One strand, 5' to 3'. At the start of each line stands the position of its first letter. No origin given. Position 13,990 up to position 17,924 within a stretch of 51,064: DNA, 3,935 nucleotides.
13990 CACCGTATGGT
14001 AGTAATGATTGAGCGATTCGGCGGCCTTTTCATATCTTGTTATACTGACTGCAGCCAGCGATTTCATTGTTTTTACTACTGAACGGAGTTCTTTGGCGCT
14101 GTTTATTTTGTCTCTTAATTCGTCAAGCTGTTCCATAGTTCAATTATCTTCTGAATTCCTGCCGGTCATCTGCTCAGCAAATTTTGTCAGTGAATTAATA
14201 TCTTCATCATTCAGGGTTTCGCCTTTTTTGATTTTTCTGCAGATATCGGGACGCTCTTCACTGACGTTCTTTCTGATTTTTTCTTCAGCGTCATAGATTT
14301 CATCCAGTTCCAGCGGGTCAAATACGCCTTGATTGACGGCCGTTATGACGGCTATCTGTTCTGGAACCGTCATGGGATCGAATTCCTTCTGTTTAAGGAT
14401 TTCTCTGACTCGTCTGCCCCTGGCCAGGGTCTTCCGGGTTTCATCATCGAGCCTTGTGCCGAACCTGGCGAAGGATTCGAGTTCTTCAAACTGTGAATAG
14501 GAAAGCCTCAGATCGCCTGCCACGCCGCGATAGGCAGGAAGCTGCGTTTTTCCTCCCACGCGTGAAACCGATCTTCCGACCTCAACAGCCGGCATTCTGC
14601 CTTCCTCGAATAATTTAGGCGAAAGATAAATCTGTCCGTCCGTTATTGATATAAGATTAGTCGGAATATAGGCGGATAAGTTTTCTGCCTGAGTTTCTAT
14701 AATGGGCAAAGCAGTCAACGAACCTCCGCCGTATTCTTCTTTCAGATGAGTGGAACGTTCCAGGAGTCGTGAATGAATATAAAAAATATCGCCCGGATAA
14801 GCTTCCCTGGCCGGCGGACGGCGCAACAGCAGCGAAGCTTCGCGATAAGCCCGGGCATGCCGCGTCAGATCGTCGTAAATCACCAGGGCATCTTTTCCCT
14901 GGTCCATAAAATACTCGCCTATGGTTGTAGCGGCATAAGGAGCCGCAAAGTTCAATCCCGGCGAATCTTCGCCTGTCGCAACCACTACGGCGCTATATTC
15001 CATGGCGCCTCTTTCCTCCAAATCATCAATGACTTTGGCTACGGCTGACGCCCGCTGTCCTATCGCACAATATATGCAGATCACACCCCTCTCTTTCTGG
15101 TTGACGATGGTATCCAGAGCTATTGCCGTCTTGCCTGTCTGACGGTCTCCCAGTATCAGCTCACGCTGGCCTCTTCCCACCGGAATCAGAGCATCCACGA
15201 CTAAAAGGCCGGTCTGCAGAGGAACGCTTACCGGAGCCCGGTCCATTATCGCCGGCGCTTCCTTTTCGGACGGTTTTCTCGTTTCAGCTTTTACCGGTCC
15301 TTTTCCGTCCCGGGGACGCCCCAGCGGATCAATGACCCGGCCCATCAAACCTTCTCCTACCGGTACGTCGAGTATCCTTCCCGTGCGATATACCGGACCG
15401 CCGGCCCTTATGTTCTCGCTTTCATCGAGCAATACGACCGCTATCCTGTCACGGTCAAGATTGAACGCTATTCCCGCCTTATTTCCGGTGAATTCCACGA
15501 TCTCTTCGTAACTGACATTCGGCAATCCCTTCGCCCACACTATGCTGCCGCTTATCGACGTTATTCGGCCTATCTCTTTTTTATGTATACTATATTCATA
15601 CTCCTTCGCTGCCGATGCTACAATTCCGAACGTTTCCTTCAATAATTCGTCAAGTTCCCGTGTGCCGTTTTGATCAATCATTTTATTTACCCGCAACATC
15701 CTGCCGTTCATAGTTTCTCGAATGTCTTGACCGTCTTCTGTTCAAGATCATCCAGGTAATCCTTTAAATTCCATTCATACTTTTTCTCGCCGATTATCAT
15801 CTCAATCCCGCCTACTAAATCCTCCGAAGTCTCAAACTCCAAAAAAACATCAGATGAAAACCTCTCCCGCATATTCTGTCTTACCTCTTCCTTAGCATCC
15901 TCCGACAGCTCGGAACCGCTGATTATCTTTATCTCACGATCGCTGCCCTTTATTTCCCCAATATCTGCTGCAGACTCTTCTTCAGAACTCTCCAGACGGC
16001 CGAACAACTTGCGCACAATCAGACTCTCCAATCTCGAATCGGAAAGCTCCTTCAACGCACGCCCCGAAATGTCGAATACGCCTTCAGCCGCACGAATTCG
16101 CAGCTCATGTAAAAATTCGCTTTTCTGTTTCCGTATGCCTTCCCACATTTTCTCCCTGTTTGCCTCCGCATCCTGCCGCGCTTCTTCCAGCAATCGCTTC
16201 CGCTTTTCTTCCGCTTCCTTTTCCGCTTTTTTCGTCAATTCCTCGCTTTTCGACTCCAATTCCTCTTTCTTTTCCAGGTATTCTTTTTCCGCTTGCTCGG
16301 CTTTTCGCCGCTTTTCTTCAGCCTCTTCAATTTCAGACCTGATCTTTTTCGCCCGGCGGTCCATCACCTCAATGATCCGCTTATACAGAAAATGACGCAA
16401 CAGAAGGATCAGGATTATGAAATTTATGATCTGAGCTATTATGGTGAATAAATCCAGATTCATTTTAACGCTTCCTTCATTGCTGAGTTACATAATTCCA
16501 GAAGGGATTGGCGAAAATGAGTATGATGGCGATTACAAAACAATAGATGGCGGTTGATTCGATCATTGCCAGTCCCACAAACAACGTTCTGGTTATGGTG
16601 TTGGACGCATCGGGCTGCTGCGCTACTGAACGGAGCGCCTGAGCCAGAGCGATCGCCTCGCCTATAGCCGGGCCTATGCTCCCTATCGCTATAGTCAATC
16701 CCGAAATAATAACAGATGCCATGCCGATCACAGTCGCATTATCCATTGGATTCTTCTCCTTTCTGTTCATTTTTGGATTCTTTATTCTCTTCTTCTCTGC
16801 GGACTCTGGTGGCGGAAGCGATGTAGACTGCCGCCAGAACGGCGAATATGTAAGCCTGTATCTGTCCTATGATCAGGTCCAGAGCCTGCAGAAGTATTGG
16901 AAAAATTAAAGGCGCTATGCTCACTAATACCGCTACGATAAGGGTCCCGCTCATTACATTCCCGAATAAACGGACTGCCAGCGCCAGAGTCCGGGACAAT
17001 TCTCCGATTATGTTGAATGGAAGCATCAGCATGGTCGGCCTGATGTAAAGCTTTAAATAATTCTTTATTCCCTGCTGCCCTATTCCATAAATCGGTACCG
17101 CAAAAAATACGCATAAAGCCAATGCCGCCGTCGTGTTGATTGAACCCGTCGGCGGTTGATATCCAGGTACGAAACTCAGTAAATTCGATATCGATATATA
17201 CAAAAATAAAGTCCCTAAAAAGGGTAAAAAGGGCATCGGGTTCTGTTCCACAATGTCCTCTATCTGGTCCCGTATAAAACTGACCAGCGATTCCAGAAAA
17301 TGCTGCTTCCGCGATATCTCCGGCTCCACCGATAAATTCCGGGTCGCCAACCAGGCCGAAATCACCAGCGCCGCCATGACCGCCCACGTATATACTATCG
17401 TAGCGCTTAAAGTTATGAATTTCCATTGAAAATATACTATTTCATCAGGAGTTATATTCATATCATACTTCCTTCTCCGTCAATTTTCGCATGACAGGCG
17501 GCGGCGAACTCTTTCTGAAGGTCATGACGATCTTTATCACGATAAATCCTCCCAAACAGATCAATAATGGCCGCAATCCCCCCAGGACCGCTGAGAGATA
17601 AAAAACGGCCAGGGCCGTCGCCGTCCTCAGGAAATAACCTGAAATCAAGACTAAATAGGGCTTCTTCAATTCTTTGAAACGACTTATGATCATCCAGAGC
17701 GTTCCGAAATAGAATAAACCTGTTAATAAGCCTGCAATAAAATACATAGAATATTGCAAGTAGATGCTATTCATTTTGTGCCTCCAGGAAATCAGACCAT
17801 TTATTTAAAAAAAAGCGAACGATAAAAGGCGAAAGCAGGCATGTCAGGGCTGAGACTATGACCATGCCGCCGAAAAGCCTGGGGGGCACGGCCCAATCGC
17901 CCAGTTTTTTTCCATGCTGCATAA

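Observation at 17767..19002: Na+/H+-exchanger-family antiporter gene translationally coupled inside the N-ATPase operon between atpQ and atpR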

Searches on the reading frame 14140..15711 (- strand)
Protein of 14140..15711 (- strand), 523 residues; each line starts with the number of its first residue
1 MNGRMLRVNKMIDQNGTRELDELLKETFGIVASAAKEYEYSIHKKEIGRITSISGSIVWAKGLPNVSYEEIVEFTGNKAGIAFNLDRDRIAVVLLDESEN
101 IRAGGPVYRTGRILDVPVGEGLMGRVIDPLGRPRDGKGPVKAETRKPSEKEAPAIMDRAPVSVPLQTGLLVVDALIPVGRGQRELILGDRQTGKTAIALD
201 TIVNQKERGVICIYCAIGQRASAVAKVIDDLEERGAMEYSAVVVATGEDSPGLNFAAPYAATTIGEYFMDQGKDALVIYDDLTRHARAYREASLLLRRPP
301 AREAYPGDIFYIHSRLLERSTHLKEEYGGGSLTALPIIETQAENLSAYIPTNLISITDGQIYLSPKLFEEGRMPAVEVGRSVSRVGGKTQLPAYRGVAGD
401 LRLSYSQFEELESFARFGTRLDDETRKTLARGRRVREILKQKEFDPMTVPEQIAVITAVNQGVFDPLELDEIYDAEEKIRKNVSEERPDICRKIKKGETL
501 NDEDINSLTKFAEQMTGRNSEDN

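Call 3: search_protein_families(library=pfam, proteins=[window:14140-15711:-], max_evalue=0.01)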
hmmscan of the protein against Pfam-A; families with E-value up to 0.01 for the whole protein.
window:14140-15711:- (523 aa): 3 families
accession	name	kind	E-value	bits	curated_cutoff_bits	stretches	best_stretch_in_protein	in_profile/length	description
PF00006.31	ATP-synt_ab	-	6.6e-81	271.4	29.5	1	168-383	1-213/213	ATP synthase alpha/beta family, nucleotide-binding domain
PF00306.32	ATP-synt_ab_C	-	1.4e-38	132.5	27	1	390-514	1-125/126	ATP synthase alpha/beta chain, C terminal domain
PF02874.29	ATP-synt_ab_N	-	5.1e-05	24.1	20.9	1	50-111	1-69/69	ATP synthase alpha/beta family, beta-barrel domain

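Call 4: search_protein_families(library=ncbifam, proteins=[window:14140-15711:-], max_evalue=0.01)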
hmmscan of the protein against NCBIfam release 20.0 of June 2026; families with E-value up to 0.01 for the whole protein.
window:14140-15711:- (523 aa): 35 families (the best 25 are shown)
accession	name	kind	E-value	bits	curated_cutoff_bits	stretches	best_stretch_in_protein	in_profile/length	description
TIGR03324.1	alt_F1F0_F1_al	exception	5.3e-239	794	750.5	1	22-514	3-495/497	alternate F1F0 ATPase, F1 subunit alpha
NF009884.0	PRK13343.1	equivalog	2e-214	712.9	554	1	31-520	14-503/507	F0F1 ATP synthase subunit alpha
TIGR00962.1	atpA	equivalog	6.2e-195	648.7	484.45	1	25-515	5-497/503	F0F1 ATP synthase subunit alpha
NF045863.1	glide_MMOB1660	exception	2.7e-124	416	600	1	50-465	3-423/515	MMOB1660 family gliding motility ATPase complex subunit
NF005523.0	PRK07165.1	equivalog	1.1e-90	304.7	414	1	49-506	6-465/509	ATP F0F1 synthase subunit alpha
NF045936.2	MSC_0619_alpha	exception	4.5e-81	273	520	1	93-447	48-402/505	MSC_0619 family F1-like ATPase alpha subunit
TIGR02546.1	III_secr_ATP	equivalog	6.2e-67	226.1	604.75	1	45-459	4-421/423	type III secretion system ATPase SctN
TIGR03496.1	FliI_clade1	equivalog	1.7e-65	221.5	619.1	1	48-454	1-409/414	flagellar protein export ATPase FliI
TIGR01026.1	fliI_yscN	subfamily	4.5e-60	203.6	379.5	1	42-457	19-436/440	FliI/YscN family ATPase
NF005391.0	PRK06936.1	equivalog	2.3e-59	201.4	657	1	48-459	25-437/439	type III secretion system ATPase SctN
TIGR03498.1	FliI_clade3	equivalog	2.3e-58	197.9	587.45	1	48-454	1-412/418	flagellar protein export ATPase FliI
NF006575.0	PRK09099.1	subfamily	2.3e-56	191.4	706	1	31-454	11-435/443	type III secretion system ATPase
TIGR03497.1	FliI_clade2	equivalog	4.3e-56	190.6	629.8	1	48-457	1-410/413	flagellar protein export ATPase FliI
NF005295.0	PRK06820.1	equivalog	1.9e-54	185.4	690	1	46-448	29-427/440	EscN/YscN/HrcN family type III secretion system ATPase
NF006012.0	PRK08149.1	equivalog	2.2e-52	178.4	594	1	84-448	53-418/431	type III secretion system ATPase SctN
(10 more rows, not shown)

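Call 52: list_cluster_members(proteins=[P0121, window:14140-15711:-, window:17767-19002:-])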
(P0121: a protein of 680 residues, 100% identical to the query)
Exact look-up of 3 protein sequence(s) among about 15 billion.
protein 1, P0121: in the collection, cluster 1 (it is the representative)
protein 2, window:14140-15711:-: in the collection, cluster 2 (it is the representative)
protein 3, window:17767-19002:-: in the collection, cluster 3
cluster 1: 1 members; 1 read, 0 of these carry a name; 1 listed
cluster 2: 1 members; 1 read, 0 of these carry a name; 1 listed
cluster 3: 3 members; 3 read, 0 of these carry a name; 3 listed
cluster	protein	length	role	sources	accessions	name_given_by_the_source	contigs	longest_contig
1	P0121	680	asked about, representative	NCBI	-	-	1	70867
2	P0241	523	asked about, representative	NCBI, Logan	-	-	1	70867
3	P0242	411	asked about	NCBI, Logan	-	-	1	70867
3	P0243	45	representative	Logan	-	-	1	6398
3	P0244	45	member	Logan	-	-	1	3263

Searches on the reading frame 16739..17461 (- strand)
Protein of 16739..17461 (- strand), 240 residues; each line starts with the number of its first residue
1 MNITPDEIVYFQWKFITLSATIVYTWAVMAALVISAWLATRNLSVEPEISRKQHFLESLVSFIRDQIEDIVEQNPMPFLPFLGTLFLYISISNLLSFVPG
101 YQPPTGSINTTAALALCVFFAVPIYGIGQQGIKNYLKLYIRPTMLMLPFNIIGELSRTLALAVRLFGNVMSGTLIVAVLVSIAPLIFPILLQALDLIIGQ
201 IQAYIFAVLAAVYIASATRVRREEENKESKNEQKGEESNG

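Call 3: search_protein_families(library=pfam, proteins=[window:16739-17461:-], max_evalue=0.01)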
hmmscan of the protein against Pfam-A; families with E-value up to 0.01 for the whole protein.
window:16739-17461:- (240 aa): 1 family
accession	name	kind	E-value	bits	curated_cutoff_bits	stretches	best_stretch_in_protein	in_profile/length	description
PF00119.25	ATP-synt_A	-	2.1e-47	162.2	33.9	1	22-214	1-216/217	ATP synthase A chain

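Call 4: search_protein_families(library=ncbifam, proteins=[window:16739-17461:-], max_evalue=0.01)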
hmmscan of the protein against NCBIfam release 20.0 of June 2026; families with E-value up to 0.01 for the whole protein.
window:16739-17461:- (240 aa): 14 families
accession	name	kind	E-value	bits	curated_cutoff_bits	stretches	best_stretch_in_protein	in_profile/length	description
TIGR03306.1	altF1_A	exception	2.6e-97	324.7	302.1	1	3-219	1-217/217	alternate F1F0 ATPase, F0 subunit A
NF004481.0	PRK05815.2-3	equivalog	3e-91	305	227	1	1-224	1-224/225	F0F1 ATP synthase subunit A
NF009955.0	PRK13421.1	equivalog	3.2e-72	242.7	302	1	10-230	11-229/231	F0F1 ATP synthase subunit A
NF009954.0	PRK13420.1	equivalog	4.5e-66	222.8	272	1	10-229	11-228/229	F0F1 ATP synthase subunit A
NF004486.0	PRK05815.3-4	equivalog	8.6e-46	156.5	272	1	15-218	22-223/224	F0F1 ATP synthase subunit A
NF004484.0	PRK05815.3-2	equivalog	4e-37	128.2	234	1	16-215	17-221/226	F0F1 ATP synthase subunit A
TIGR01131.1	ATP_synt_6_or_A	equivalog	1e-35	123.7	102.6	1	15-217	12-226/227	F0F1 ATP synthase subunit A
NF004479.0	PRK05815.1-4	equivalog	1.5e-34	119.4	268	1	10-216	7-232/238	F0F1 ATP synthase subunit A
NF004482.0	PRK05815.2-4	equivalog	4.8e-30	105.1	225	1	15-218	24-248/252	F0F1 ATP synthase subunit A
NF004485.0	PRK05815.3-3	equivalog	2.2e-28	99.4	249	2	20-180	26-192/281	F0F1 ATP synthase subunit A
NF009953.0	PRK13419.1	equivalog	2.4e-25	89.6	460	1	16-229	107-341/346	F0F1 ATP synthase subunit A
NF004487.0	PRK05815.3-5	equivalog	1.5e-20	73.6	224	2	37-186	45-186/269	F0F1 ATP synthase subunit A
NF004477.0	PRK05815.1-1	equivalog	5.1e-19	68.8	280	1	21-218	43-265/268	F0F1 ATP synthase subunit A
NF009952.0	PRK13417.1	equivalog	1.8e-06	27.6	531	1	104-216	218-347/352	F0F1 ATP synthase subunit A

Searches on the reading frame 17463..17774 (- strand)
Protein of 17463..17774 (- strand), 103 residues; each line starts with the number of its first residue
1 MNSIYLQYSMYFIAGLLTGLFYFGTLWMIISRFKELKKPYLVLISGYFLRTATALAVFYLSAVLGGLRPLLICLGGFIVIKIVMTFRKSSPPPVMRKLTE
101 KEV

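Call 3: search_protein_families(library=pfam, proteins=[window:17463-17774:-], max_evalue=0.01)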
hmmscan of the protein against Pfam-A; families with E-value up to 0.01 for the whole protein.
window:17463-17774:- (103 aa): 2 families
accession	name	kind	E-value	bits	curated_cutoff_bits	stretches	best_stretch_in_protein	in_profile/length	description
PF12966.13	AtpR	-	1.4e-16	61.2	26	1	8-85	3-79/86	N-ATPase, AtpR subunit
PF03899.21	ATP-synt_I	-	0.0098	16.7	25.1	0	6-75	23-97/99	ATP synthase I chain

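Call 4: search_protein_families(library=ncbifam, proteins=[window:17463-17774:-], max_evalue=0.01)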
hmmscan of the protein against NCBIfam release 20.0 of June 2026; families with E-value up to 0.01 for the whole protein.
window:17463-17774:- (103 aa): 1 family
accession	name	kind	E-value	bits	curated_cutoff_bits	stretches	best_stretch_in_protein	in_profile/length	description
TIGR03165.1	F1F0_chp_2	hypoth_equivalog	1.6e-15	57.2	55.5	1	10-86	5-80/83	F1/F0 ATPase, Methanosarcina type, subunit 2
